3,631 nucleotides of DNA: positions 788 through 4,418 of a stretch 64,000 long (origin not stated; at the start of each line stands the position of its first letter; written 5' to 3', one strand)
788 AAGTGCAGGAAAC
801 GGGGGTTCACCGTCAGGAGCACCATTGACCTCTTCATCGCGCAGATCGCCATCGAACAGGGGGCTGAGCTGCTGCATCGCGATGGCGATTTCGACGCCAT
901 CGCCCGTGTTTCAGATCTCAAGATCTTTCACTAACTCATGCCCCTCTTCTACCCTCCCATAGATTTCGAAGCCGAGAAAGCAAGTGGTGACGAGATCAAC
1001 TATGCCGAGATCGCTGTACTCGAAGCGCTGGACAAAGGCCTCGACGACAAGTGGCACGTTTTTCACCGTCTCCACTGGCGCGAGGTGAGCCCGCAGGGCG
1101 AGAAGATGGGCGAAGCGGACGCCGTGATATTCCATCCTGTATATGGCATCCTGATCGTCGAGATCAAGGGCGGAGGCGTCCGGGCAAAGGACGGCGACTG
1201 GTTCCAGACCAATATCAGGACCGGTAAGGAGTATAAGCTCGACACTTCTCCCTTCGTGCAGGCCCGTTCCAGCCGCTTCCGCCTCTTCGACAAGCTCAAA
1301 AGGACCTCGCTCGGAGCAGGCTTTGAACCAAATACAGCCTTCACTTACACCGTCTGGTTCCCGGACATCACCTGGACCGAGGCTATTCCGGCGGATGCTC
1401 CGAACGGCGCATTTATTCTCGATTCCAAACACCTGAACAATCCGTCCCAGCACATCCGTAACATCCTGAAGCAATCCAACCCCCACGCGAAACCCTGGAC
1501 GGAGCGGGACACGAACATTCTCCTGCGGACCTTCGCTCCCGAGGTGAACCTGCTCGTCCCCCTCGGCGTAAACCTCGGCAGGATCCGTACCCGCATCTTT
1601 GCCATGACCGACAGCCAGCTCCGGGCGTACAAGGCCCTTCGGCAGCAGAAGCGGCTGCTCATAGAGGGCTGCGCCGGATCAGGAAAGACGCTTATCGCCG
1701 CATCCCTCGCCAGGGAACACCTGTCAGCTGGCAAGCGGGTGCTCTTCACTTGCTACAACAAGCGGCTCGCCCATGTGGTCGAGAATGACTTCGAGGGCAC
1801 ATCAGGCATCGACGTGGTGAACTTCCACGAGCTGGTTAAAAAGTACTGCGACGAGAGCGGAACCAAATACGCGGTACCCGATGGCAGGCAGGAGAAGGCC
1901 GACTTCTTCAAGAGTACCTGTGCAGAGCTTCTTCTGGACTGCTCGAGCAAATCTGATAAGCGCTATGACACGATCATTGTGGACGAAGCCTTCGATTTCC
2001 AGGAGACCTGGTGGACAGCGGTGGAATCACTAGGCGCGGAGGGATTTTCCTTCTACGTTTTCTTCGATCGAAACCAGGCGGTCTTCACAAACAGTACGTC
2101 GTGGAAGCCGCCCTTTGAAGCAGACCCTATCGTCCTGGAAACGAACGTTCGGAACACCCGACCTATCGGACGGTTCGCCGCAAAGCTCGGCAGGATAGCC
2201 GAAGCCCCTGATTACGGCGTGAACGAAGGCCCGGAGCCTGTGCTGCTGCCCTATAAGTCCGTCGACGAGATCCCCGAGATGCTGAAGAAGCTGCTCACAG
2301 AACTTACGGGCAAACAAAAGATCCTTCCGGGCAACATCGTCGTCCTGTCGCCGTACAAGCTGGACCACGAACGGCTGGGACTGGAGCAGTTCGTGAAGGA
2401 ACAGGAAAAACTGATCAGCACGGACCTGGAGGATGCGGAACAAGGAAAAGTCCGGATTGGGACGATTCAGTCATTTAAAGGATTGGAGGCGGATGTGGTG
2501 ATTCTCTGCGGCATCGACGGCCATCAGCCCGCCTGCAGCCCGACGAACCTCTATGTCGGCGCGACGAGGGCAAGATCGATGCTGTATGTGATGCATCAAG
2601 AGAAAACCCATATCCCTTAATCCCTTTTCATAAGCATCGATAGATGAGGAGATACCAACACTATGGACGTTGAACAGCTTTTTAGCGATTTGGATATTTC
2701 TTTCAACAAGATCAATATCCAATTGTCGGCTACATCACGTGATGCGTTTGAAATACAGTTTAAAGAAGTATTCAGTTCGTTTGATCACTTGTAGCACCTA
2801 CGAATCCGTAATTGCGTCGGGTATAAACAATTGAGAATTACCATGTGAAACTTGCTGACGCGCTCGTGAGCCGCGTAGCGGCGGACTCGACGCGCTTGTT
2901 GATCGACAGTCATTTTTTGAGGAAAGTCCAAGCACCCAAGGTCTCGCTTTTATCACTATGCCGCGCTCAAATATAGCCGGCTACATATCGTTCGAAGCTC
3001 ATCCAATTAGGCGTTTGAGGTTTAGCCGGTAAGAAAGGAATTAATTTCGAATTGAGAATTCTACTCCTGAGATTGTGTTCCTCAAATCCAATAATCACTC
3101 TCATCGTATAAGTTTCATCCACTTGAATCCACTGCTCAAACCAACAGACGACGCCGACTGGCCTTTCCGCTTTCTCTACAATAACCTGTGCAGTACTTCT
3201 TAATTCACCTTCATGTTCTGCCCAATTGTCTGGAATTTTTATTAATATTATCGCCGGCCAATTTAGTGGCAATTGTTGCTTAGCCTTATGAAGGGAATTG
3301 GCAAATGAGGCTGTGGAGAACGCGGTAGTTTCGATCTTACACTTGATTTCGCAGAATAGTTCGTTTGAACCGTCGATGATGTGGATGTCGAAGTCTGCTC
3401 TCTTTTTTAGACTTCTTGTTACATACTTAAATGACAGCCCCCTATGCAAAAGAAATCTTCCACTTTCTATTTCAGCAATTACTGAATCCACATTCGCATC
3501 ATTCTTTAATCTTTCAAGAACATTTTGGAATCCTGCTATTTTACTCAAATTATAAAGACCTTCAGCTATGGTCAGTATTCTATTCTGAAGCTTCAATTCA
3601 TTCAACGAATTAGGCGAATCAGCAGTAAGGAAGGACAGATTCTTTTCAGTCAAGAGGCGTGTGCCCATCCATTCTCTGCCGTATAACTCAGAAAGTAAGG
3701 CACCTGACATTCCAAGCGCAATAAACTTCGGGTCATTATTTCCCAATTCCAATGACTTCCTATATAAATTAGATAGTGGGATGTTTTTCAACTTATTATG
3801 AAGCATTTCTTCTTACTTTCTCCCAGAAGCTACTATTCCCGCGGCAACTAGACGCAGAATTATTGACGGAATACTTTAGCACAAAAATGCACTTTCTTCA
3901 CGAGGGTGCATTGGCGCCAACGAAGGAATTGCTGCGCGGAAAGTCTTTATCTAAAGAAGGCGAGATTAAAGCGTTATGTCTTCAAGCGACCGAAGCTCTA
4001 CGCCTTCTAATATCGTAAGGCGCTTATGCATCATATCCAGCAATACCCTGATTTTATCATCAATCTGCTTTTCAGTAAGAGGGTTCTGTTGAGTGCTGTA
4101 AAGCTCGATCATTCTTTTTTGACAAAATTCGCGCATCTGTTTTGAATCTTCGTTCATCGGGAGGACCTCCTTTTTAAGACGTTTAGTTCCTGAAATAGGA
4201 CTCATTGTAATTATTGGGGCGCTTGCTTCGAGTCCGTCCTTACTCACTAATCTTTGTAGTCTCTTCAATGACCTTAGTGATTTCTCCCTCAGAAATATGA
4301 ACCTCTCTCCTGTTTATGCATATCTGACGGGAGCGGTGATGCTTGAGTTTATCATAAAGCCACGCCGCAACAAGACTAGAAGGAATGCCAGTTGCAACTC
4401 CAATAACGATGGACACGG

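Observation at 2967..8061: AT-rich six-gene cassette built around a minimal class-III cyclase-like protein: candidate uncharacterised cyclic-nucleotide defence system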

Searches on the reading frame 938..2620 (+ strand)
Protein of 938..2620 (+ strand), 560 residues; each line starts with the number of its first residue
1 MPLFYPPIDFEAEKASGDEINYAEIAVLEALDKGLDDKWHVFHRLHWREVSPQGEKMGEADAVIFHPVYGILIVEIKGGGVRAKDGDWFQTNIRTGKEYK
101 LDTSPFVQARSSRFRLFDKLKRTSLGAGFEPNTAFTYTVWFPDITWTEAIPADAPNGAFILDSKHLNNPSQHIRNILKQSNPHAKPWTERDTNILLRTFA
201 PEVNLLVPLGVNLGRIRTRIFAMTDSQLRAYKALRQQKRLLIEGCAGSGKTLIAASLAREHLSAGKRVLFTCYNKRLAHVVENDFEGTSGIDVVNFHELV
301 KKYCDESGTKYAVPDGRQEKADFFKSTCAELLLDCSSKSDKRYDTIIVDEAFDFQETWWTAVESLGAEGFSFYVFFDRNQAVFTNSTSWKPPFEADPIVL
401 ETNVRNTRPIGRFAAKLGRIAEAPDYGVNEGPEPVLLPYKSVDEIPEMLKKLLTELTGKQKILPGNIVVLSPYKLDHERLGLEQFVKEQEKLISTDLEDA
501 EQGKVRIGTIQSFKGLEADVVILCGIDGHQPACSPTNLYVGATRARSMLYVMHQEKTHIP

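Call 3: search_protein_families(library=pfam, proteins=[window:938-2620:+], max_evalue=0.1)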
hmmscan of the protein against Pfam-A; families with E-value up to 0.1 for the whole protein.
window:938-2620:+ (560 aa): 24 families
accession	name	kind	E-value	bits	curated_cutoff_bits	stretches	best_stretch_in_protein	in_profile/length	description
PF04851.21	ResIII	-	1e-10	42.2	22.5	1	223-362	4-146/164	Type III restriction enzyme, res subunit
PF08378.17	NERD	-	5.3e-10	40.2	22.1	1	22-120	4-95/111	Nuclease-related domain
PF13538.12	UvrD_C_2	-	4.5e-08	33.3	27.4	1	505-552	2-52/52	UvrD-like helicase C-terminal domain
PF09848.15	SLFN-g3_helicase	-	6.7e-08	32.6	24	1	240-352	4-89/354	Schlafen group 3, DNA/RNA helicase domain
PF01443.25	Viral_helicase1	-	5.1e-07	30.2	21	1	497-552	169-227/228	Viral superfamily 1 RNA helicase core domain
PF13361.12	UvrD_C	-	2.5e-06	27.6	25.6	1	482-553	264-347/350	UvrD-like helicase C-terminal domain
PF20720.3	nSTAND3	-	3.2e-06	27.4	27.2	1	221-271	1-51/155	Novel STAND NTPase 3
PF13245.12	AAA_19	-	3.6e-06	27.6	25.1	1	227-381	1-129/134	AAA domain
PF00270.35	DEAD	-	5.4e-06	26.7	26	1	224-351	1-126/167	DEAD/DEAH box helicase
PF13604.12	AAA_30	-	7.2e-06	26.3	27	1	223-351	2-97/191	AAA domain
PF13087.12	AAA_12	-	2.2e-05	24.5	27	1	446-552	96-191/195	AAA domain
PF00580.27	UvrD-helicase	-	3.7e-05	24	23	0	224-270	2-50/271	UvrD/REP helicase N-terminal domain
PF01695.23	IstB_IS21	-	0.00031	20.7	24.1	1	227-288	82-143/238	IstB-like ATP binding protein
PF13479.12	AAA_24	-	0.00032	21.1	27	1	238-362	3-84/195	AAA domain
PF02562.22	PhoH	-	0.0005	20.1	27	1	220-265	2-47/205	PhoH-like protein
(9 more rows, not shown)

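Call 4: search_protein_families(library=padloc, proteins=[window:938-2620:+], max_evalue=0.1)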
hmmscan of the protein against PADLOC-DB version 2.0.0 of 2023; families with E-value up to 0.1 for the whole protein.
window:938-2620:+ (560 aa): 38 families (the best 25 are shown)
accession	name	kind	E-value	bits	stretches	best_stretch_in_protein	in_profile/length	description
PDLC03813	RTasNERD-Hel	-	2.5e-60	203.1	1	14-555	8-513/519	DRT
PDLC01087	C3a187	-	1.5e-27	94.7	2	241-442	214-416/559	NERD+UvrD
PDLC00104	GajB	-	3.9e-09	33.8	2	232-275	10-57/574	UrvD helicase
PDLC04173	GajB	-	1.4e-08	32.1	1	506-557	419-466/471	-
PDLC00132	GajB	-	1.4e-07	28.6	2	498-559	534-606/625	UrvD helicase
PDLC03920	MkoA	-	1.6e-07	28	1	448-523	971-1036/1112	-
PDLC03921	MkoA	-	2.7e-07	26.6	1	18-123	8-105/1607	-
PDLC00122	GajB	-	7.3e-07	26.5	1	443-556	362-475/502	UrvD helicase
PDLC00129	GajB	-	8e-07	26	1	340-384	224-268/594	UrvD helicase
PDLC02350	AbiO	-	8.3e-07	26.1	1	221-272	177-228/468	AbiO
PDLC00107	GajB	-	3.3e-06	24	1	503-527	478-502/587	UrvD helicase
PDLC02372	Nhi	-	8.9e-06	22.6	1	222-271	182-232/470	-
PDLC00117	GajB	-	1.7e-05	21.5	1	499-555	509-576/604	UrvD helicase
PDLC00127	GajB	-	2.2e-05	21.2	1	502-552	503-554/594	UrvD helicase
PDLC00120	GajB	-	3e-05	21.4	1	342-382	155-195/458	UrvD helicase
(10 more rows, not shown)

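Call 5: search_protein_families(library=ncbifam, proteins=[window:938-2620:+], max_evalue=0.1)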
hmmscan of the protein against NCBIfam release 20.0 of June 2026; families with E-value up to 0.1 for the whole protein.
window:938-2620:+ (560 aa): 24 families
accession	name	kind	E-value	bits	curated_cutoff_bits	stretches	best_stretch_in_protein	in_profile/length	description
NF053713.1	helicas_STM2767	equivalog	6.5e-07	28.1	550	1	213-281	165-235/665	STM2767 family DEAD/DEAH box helicase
NF038214.1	IS21_help_AAA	equivalog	5.4e-05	23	200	1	227-279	80-132/232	IS21-like element helper ATPase IstB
NF041464.1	HelD_BACSU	equivalog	0.00012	20.1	419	1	340-556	544-766/779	RNA polymerase recycling motor HelD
TIGR01073.1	pcrA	equivalog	0.00029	19.3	911.2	1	478-554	521-610/725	DNA helicase PcrA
NF040671.1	PLuB_AAA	exception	0.0004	17.9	999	1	225-274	818-868/1256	PLuB system helicase-like protein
NF004072.0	PRK05580.2-4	equivalog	0.00085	17.7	1030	1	223-301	122-201/648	primosomal protein N'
NF005304.0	PRK06835.1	equivalog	0.00089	18.4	215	1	235-286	181-232/330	ATP-binding protein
TIGR00376.1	TIGR00376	hypoth_equivalog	0.00089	17.8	348.9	0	223-272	159-209/639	IGHMBP2 family helicase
TIGR02784.1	addA_alphas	equivalog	0.0009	17.7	860.75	0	498-525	770-797/1138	double-strand break repair helicase AddA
NF004069.0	PRK05580.2-1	equivalog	0.00098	17.7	767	1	217-272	106-161/612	primosomal protein N'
NF006799.0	PRK09302.1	equivalog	0.0017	17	408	1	237-284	273-320/515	circadian clock protein KaiC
NF047741.1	antiphage_MADS6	equivalog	0.0025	16.4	460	1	17-91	8-80/612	methylation-associated defense system protein kinase MAD6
TIGR01448.2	helicase_RecD2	equivalog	0.023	12.9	500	0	510-556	645-691/713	SF1B family DNA helicase RecD2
NF007827.1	PRK10536.1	equivalog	0.029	13.7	380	1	217-262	46-91/253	phosphate starvation-inducible protein PhoH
NF041254.1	motor_HelR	exception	0.03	12.6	750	0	498-552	650-705/706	RNA polymerase recycling motor ATPase HelR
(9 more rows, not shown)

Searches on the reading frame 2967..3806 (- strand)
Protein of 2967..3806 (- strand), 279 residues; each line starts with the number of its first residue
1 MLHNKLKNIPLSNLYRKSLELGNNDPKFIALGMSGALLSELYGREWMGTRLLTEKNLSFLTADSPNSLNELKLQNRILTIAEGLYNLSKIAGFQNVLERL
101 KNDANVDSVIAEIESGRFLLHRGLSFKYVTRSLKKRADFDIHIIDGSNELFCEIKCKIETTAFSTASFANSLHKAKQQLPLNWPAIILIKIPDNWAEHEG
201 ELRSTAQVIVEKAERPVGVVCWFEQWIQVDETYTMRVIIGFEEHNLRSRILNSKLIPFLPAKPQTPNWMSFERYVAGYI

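Call 3: search_protein_families(library=pfam, proteins=[window:2967-3806:-], max_evalue=0.1)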
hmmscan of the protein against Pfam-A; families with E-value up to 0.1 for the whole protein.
window:2967-3806:- (279 aa): 0 families

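Call 4: search_protein_families(library=padloc, proteins=[window:2967-3806:-], max_evalue=0.1)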
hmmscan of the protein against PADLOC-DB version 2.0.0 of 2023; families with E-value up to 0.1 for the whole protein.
window:2967-3806:- (279 aa): 0 families

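Call 5: search_protein_families(library=ncbifam, proteins=[window:2967-3806:-], max_evalue=0.1)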
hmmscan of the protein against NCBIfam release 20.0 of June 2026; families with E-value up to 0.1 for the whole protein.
window:2967-3806:- (279 aa): 0 families

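Call 36: find_homologous_proteins(query=window:2967-3806:-, max_evalue=0.001)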
Query window:2967-3806:- (279 aa): 17 proteins with E <= 0.001 among 1023 candidates.
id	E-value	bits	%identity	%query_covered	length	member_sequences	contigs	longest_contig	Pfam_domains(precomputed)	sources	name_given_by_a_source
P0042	1.0e-183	627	100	100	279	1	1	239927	-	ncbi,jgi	jgi:hypothetical protein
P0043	6.5e-139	480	76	100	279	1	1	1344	-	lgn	-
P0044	1.4e-137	476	76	100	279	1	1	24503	-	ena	-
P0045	5.4e-135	467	79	92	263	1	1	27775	-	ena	-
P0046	2.3e-125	436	70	100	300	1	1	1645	-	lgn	-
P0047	1.3e-122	426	72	94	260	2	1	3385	-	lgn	-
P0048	4.0e-122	425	69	100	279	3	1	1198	-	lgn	-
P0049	3.0e-121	422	66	100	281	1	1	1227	-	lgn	-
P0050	4.5e-121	421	66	100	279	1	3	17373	-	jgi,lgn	jgi:hypothetical protein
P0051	6.9e-105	368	58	100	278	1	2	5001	-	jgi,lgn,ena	-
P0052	7.4e-103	362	58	100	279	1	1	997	-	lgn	-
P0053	4.2e-99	349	54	100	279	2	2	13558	-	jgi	jgi:hypothetical protein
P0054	2.1e-92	327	52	100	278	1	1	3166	-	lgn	-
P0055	5.8e-89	316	51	100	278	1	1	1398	-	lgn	-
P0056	1.8e-88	315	51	100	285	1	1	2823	-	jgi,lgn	jgi:hypothetical protein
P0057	6.2e-88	313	51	100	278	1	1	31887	-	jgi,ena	jgi:hypothetical protein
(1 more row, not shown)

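Call 41: find_encoding_contigs(protein=P0044, flank=6000, max_places=2)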
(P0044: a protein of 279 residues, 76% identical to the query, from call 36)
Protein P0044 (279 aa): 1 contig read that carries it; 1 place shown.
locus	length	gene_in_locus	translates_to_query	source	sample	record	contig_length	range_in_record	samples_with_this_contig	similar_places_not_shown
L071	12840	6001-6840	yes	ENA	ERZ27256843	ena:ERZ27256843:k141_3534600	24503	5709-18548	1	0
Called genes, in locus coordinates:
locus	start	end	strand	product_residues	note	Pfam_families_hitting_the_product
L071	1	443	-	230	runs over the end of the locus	PF20582:UPF0758_N, PF04002:RadC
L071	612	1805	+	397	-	PF28597:T2SSF_N, PF00482:T2SSF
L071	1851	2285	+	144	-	PF07963:N_methyl, PF08334:T2SSG, PF22434:PilW_C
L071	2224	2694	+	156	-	PF07963:N_methyl (weak)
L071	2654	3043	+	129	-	PF07963:N_methyl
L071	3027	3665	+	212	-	PF07963:N_methyl (faint)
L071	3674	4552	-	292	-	PF00072:Response_reg, PF00990:GGDEF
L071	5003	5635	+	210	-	PF13411:MerR_1, PF15970:HicB-like_2 (weak), PF15919:HicB_lk_antitox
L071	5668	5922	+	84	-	PF07927:HicA_toxin (weak)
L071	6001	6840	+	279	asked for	-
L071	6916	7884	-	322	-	PF01555:N6_N4_Mtase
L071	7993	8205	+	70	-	-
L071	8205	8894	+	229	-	-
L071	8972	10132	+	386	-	PF14175:YaaC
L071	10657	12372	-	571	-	PF01368:DHH, PF00571:CBS, PF07085:DRTGG, PF00571:CBS, PF02833:DHHA2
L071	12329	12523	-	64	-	PF20095:DUF6485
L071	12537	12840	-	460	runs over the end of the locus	PF10396:TrmE_N, PF12631:MnmE_helical, PF01926:MMR_HSR1, PF02421:FeoB_N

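Call 42: find_encoding_contigs(protein=P0057, flank=6000, max_places=2)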
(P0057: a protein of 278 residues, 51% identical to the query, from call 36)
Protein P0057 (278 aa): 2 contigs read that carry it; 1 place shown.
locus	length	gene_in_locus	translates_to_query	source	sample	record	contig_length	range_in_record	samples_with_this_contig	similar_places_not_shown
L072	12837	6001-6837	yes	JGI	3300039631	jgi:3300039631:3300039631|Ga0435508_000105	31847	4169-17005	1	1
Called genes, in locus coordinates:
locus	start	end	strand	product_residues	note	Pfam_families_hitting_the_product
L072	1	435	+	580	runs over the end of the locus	PF00672:HAMP, PF07536:HWE_HK (weak), PF07568:HisKA_2, PF13581:HATPase_c_2 (weak), PF02518:HATPase_c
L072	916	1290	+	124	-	-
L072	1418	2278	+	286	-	PF00140:Sigma70_r1_2, PF04542:Sigma70_r2, PF04539:Sigma70_r3, PF04545:Sigma70_r4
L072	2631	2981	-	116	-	-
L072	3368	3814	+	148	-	-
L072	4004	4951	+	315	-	PF01555:N6_N4_Mtase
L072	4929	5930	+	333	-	PF20296:MTaX1, PF13391:HNH_2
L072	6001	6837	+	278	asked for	-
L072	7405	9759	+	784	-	PF13620:CarboxypepD_reg, PF13715:CarbopepD_reg_2, PF00593:TonB_dep_Rec_b-barrel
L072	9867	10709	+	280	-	PF11449:ArsP_2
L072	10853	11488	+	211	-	-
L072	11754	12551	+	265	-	PF25087:GMPPB_C (faint), PF00132:Hexapep, PF13720:Acetyltransf_11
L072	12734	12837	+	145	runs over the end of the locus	PF00903:Glyoxalase (weak)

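Call 55: search_protein_families(library=phrogs, proteins=[window:2967-3806:-], max_evalue=0.1)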
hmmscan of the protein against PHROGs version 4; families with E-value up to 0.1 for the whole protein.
window:2967-3806:- (279 aa): 0 families

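Call 84: predict_structure(alignment_id=A3)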
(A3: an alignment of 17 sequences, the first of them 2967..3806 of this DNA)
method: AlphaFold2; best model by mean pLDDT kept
length: 279 residues; sequences in the alignment: 17
mean_pLDDT: 86.7   pTM: 0.85
mean pLDDT of the five models: 86.7, 85.0, 84.9, 82.9, 74.8
residues with pLDDT >= 90: 151; 70-90: 100; 50-70: 28; < 50: 0
segments of 3 or more residues with pLDDT < 50: none
pLDDT, mean of each block of 10 residues (from residue 1): 91 91 81 94 93 84 67 87 92 93 88 90 89 80 89 88 92 93 94 92 97 94 78 72 95 87 67 67
secondary structure, 60 per line:
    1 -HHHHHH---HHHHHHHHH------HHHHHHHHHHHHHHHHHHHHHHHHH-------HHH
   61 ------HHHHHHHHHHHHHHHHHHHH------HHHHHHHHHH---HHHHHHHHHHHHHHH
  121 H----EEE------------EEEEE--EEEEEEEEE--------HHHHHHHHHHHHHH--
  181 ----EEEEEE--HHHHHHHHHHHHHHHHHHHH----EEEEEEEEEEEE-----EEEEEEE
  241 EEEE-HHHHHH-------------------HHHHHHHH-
elements in order: H2-7 H11-19 H26-50 H67-86 H93-102 H106-121 E126-128 E141-145 E148-156 H165-178 E185-190 H193-212 E217-228 E234-244 H246-251 H271-278

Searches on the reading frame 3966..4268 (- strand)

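Call 3: search_protein_families(library=pfam, proteins=[window:3966-4268:-], max_evalue=0.1)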
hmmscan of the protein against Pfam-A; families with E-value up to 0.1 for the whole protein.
window:3966-4268:- (100 aa): 0 families

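Call 4: search_protein_families(library=padloc, proteins=[window:3966-4268:-], max_evalue=0.1)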
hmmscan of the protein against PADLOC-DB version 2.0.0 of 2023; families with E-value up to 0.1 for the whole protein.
window:3966-4268:- (100 aa): 0 families

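Call 5: search_protein_families(library=ncbifam, proteins=[window:3966-4268:-], max_evalue=0.1)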
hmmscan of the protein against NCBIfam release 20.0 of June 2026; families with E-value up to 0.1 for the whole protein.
window:3966-4268:- (100 aa): 3 families
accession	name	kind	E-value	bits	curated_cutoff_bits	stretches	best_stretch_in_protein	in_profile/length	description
NF047958.1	broad_LIC11966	domain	0.0012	19.1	40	1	13-85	47-117/134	LIC11966 family surface protein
NF001222.0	PRK00199.1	equivalog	0.0024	18.1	115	1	52-95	5-48/95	integration host factor subunit beta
TIGR00988.1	hip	equivalog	0.039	14.3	119.95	1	52-95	5-48/94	integration host factor subunit beta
